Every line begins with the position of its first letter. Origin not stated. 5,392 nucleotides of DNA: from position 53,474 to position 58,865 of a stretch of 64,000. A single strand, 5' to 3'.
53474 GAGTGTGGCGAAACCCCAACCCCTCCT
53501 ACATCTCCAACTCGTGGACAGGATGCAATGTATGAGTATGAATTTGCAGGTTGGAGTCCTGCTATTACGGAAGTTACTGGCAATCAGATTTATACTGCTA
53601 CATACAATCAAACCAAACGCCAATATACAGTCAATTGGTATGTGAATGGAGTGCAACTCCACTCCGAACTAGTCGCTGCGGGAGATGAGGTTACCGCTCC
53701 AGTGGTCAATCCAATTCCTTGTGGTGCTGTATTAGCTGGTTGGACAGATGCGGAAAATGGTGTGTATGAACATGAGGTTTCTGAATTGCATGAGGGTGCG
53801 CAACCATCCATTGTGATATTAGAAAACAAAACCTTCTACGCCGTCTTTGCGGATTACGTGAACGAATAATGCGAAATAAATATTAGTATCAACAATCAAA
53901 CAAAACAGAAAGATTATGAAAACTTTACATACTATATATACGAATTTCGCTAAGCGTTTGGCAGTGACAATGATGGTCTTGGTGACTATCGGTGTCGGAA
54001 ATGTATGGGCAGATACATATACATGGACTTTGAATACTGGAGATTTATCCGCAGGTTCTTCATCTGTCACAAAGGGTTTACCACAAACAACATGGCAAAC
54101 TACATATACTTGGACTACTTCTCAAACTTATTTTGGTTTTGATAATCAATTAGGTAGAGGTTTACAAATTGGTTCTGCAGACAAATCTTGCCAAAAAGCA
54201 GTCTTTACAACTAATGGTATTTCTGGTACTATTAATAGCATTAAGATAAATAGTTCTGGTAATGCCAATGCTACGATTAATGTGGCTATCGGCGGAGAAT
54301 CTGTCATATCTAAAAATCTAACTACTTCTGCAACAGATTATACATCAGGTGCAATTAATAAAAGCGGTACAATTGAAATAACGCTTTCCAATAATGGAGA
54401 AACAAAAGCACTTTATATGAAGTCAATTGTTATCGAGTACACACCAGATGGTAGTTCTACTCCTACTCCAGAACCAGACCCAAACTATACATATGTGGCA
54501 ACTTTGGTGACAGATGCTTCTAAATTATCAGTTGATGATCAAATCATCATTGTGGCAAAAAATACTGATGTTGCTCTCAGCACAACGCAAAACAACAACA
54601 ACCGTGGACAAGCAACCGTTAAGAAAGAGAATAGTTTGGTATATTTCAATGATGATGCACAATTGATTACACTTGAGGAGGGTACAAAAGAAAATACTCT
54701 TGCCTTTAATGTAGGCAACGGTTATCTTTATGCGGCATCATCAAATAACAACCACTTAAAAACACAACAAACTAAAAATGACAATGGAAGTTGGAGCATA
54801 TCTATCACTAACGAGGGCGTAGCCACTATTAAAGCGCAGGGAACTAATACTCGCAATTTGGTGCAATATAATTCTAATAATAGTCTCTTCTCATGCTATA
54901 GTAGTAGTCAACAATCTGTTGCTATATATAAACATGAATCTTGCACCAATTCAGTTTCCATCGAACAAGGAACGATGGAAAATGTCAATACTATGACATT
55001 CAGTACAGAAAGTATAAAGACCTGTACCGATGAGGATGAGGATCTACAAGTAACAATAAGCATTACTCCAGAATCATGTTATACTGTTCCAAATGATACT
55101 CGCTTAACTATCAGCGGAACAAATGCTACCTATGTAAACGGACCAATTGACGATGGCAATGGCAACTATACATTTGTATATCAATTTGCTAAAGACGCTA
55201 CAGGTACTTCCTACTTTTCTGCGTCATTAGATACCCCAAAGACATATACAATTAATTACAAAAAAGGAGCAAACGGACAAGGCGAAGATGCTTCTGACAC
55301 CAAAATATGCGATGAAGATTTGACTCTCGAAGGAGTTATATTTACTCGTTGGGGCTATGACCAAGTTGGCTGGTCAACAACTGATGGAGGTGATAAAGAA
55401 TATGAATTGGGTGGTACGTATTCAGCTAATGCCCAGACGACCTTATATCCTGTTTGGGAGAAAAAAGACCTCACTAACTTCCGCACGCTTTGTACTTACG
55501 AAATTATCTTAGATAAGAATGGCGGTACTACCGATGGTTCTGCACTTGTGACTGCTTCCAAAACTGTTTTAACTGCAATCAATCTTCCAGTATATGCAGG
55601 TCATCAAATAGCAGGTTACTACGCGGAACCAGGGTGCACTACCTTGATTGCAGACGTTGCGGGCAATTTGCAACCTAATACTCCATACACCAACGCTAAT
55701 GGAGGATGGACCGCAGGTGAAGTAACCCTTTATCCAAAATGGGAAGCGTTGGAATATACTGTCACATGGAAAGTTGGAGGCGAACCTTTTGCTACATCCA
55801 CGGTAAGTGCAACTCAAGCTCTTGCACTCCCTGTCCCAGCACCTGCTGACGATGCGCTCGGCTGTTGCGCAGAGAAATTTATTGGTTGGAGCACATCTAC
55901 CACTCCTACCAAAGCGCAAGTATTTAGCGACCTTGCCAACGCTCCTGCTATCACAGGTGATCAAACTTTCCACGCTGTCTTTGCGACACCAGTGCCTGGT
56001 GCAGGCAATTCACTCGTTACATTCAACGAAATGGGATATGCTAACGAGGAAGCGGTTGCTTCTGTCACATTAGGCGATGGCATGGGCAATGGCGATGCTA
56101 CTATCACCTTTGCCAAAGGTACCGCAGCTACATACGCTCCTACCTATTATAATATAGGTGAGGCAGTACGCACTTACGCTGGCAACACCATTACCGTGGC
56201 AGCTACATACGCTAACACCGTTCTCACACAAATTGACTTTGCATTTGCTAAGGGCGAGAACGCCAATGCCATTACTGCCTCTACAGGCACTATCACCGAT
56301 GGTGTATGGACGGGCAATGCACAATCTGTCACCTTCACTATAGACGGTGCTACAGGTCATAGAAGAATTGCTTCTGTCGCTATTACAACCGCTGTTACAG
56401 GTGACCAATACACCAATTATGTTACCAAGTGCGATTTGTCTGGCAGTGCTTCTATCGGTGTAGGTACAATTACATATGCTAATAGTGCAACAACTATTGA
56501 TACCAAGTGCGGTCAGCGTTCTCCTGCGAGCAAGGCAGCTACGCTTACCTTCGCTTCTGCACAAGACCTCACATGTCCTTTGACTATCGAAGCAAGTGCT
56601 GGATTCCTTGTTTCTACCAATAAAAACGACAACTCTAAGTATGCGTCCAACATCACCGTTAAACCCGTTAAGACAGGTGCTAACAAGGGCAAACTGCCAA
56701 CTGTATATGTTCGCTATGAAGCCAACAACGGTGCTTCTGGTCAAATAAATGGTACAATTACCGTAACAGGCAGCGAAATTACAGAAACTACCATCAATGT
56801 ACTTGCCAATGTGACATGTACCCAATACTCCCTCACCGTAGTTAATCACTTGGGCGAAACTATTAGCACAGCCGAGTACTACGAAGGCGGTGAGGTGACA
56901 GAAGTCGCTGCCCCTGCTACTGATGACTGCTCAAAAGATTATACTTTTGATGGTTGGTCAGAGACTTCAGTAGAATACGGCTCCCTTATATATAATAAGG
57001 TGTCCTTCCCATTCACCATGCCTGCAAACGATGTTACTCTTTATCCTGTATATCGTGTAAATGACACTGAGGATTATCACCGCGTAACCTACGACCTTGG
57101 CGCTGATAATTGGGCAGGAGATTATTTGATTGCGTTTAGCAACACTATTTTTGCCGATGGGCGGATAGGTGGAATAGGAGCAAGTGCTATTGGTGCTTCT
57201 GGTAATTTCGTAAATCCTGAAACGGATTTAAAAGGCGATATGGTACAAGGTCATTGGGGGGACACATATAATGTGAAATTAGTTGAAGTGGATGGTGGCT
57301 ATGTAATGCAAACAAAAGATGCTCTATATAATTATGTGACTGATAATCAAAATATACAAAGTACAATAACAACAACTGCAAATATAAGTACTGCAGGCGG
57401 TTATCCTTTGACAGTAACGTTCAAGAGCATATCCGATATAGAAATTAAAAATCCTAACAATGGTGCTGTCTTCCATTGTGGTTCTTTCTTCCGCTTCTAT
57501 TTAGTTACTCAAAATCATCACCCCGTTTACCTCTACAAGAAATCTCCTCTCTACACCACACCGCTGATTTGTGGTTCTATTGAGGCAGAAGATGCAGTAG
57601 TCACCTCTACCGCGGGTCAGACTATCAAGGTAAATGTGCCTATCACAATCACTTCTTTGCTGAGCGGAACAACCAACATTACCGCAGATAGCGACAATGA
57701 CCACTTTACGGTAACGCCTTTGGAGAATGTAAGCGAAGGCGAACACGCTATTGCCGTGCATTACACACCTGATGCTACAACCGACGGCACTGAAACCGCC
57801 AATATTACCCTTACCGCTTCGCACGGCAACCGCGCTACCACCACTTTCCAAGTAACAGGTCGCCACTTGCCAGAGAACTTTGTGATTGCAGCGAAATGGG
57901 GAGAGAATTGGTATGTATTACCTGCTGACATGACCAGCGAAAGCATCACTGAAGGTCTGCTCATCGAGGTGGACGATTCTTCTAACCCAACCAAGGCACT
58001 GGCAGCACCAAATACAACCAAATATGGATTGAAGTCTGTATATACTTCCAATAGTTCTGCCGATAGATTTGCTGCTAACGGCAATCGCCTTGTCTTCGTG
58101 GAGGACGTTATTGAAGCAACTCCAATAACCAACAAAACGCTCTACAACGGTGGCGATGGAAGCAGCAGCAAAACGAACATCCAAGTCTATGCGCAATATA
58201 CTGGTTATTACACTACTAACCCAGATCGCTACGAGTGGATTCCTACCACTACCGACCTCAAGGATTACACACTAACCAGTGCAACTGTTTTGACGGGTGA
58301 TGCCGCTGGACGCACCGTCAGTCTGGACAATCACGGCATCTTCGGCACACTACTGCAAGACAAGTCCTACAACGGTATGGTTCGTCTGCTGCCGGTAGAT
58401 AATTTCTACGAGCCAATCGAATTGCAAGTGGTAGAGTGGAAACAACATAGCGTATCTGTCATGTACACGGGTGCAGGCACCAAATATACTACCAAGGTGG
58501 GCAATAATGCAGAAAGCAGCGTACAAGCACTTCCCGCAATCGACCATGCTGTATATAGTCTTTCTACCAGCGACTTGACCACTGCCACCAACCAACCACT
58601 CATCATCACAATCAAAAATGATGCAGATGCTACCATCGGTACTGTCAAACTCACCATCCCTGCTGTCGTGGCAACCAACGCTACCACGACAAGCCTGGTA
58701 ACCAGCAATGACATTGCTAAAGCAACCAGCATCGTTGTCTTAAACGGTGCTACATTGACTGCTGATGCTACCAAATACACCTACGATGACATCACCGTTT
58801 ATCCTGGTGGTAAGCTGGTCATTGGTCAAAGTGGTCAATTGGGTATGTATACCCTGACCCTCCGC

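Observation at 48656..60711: Operon of three paralogous modular surface proteins, of which only the last carries a T9SS-type tail, plus a small C-terminally anchored protein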

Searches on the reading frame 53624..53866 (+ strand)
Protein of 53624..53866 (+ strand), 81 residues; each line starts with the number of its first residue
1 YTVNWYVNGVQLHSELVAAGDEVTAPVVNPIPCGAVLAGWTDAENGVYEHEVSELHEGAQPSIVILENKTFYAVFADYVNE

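Call 65: find_homologous_proteins(query=A4, max_evalue=0.01)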
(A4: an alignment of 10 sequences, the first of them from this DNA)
Query A4 (10 sequences) (81 aa, profile of the alignment): 10 proteins with E <= 0.01 among 223 candidates.
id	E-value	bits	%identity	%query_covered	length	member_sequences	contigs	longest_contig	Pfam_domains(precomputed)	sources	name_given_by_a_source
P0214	4.2e-13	67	35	28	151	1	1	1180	PF18998.7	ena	-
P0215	5.2e-13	67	-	-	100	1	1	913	-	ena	-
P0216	3.9e-12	64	44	22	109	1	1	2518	-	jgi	jgi:hypothetical protein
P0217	4.8e-12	64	69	96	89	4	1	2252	-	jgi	jgi:hypothetical protein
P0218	6.2e-11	60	59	99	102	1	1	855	-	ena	-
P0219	5.8e-10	57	64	94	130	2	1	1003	-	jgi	jgi:hypothetical protein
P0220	7.0e-10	57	44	22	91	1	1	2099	-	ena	-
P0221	1.1e-8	53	73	14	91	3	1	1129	-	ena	-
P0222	1.7e-6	46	-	-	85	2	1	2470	-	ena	-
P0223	5.1e-3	35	57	9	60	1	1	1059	-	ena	-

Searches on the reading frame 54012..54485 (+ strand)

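Call 8: search_protein_families(library=pfam, proteins=[window:54012-54485:+], max_evalue=5)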
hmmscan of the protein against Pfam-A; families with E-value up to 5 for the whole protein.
seq(158 aa): 1 family
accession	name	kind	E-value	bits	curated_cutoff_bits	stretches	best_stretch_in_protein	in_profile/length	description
PF17996.7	CE2_N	-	0.017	15.6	27.9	1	71-147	27-102/108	Carbohydrate esterase 2 N-terminal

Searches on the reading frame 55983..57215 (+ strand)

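Call 8: search_protein_families(library=pfam, proteins=[window:55983-57215:+], max_evalue=5)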
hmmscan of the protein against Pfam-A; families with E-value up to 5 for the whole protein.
seq(411 aa): 1 family
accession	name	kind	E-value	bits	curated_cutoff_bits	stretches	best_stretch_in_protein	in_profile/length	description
PF09671.16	Spore_GerQ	-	0.23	11.8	25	1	234-260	13-40/76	Spore coat protein (Spore_GerQ)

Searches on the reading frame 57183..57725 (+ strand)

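Call 8: search_protein_families(library=pfam, proteins=[window:57183-57725:+], max_evalue=5)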
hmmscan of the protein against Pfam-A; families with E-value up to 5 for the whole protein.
seq(181 aa): 1 family
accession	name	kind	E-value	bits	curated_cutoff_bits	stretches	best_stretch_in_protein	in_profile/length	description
PF04079.22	SMC_ScpB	-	0.22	11.6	27.4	1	31-58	48-75/160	Segregation and condensation complex subunit ScpB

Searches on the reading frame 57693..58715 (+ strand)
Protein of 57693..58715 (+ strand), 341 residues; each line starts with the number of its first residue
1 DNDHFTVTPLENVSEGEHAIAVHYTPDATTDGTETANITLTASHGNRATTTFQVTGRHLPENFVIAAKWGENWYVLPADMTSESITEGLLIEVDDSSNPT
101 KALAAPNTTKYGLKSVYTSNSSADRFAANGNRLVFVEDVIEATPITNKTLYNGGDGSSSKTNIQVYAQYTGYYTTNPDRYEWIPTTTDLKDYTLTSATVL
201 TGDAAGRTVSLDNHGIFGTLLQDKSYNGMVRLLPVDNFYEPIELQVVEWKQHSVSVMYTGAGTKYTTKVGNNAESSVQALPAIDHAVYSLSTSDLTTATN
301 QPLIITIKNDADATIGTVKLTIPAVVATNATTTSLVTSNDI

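Call 8: search_protein_families(library=pfam, proteins=[window:57693-58715:+], max_evalue=5)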
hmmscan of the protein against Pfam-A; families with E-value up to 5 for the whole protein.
seq(341 aa): 1 family
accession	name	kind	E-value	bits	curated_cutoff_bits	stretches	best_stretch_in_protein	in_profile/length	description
PF17963.7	Big_9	-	0.033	15.5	23.6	1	1-55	31-89/89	Bacterial Ig domain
